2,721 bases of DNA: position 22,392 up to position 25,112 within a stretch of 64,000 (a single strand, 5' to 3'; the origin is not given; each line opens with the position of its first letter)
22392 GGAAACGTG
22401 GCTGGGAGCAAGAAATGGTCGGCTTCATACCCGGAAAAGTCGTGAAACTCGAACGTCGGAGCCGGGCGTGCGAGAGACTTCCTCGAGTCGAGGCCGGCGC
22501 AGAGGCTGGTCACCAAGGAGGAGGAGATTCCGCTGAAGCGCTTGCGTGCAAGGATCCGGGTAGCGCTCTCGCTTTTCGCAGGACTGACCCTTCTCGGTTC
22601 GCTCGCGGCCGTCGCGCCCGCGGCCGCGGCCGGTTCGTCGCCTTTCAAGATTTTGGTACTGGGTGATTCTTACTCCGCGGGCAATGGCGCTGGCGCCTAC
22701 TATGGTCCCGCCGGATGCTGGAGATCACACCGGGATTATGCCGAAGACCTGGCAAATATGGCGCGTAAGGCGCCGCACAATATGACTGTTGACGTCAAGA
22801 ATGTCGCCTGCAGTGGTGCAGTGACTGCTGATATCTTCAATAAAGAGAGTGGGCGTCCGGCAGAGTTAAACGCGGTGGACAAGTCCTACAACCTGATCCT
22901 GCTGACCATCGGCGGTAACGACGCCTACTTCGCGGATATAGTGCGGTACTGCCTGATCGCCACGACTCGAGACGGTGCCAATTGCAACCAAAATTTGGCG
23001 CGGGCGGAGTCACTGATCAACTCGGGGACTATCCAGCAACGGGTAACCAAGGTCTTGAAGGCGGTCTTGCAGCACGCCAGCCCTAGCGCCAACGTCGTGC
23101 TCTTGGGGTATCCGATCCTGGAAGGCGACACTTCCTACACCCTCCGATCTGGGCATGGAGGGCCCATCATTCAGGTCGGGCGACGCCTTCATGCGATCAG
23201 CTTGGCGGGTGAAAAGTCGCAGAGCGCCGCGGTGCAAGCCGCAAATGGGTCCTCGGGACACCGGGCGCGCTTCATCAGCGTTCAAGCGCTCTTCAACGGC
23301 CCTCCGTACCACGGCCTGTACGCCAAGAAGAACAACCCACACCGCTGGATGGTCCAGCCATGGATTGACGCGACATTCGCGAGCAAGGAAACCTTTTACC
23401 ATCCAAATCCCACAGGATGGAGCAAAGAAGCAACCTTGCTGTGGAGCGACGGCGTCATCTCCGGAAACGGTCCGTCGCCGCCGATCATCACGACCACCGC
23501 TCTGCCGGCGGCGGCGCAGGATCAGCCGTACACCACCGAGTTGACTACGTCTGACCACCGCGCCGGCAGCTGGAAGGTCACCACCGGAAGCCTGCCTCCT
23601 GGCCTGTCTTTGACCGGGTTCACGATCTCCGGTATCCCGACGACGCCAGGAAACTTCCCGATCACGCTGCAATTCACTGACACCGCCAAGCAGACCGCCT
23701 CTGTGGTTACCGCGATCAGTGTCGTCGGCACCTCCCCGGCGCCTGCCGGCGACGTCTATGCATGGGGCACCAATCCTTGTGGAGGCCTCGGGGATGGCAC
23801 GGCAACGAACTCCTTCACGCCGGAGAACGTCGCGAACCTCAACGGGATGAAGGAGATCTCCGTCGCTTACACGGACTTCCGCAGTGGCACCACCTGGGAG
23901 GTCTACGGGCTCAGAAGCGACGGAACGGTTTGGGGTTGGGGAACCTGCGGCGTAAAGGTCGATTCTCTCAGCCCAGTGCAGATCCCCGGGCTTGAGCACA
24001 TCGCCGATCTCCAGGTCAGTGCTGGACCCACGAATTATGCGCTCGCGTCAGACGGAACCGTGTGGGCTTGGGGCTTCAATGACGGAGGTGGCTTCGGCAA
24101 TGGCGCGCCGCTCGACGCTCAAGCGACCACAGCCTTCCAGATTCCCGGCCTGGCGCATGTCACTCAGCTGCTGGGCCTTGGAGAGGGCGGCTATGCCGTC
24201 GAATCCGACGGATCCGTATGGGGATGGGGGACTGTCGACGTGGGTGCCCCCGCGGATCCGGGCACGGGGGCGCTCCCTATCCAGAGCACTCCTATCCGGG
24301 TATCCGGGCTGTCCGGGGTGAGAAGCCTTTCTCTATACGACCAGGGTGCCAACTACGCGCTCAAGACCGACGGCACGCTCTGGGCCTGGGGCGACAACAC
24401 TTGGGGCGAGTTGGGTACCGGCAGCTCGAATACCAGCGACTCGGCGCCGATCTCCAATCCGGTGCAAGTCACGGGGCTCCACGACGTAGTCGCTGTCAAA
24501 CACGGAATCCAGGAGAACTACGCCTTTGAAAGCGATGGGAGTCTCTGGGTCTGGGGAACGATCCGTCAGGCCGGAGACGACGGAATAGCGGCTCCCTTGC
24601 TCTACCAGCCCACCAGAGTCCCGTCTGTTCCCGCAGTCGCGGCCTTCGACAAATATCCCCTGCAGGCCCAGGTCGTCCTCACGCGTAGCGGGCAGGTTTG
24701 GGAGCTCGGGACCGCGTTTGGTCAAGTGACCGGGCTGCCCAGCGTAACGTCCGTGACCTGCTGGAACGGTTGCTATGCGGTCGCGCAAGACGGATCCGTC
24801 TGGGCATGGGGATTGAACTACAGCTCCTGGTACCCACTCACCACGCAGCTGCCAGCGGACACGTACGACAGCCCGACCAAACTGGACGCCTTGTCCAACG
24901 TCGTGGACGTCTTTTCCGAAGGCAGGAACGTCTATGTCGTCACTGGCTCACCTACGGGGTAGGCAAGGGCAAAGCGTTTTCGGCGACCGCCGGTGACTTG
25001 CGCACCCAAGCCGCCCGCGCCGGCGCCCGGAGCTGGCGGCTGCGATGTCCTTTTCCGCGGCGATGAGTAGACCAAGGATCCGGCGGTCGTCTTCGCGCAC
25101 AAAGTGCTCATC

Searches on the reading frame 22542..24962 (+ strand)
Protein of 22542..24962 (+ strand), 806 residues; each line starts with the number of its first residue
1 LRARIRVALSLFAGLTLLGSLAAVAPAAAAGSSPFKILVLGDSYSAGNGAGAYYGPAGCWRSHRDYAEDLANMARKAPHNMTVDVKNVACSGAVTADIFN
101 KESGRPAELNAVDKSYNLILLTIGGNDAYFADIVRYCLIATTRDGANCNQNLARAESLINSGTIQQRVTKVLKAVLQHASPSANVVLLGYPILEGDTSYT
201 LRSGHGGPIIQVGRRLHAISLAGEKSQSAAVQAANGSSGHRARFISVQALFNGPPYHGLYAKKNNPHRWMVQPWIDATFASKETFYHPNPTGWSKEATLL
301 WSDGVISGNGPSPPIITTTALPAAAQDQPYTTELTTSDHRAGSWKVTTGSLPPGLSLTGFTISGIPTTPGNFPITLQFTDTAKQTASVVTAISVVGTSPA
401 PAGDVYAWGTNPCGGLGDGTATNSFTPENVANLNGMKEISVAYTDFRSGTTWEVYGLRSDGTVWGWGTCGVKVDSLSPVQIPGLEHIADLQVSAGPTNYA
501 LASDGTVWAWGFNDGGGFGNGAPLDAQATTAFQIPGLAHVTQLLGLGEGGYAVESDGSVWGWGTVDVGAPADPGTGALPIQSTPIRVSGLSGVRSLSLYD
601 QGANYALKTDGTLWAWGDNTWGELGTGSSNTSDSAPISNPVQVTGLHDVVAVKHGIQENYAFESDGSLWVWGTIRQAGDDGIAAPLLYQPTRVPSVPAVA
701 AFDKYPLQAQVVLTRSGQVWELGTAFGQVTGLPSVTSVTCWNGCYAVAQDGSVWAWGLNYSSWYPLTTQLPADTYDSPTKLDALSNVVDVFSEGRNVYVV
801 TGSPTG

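Call 33: search_protein_families(library=pfam, proteins=[window:22542-24962:+], max_evalue=0.001)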
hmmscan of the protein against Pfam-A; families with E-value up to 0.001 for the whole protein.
window:22542-24962:+ (806 aa): 6 families
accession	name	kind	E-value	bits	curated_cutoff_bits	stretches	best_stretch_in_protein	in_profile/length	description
PF25390.1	WD40_RLD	-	3.7e-36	125.7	150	2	552-790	45-251/363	RCC1-like domain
PF00415.24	RCC1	-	5.6e-16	59.3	21.7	2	610-654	1-42/50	Regulator of chromosome condensation (RCC1) repeat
PF13540.12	RCC1_2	-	8.7e-11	41.7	22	0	605-620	12-27/30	Regulator of chromosome condensation (RCC1) repeat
PF13472.12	Lipase_GDSL_2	-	1.3e-09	39.2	32.9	1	39-292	1-175/178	GDSL-like Lipase/Acylhydrolase family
PF05345.18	He_PIG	-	1.4e-07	32.3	24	1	313-394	1-95/96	Putative Ig domain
PF00657.28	Lipase_GDSL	-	0.00022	21.9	23.6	1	37-139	1-94/208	GDSL-like Lipase/Acylhydrolase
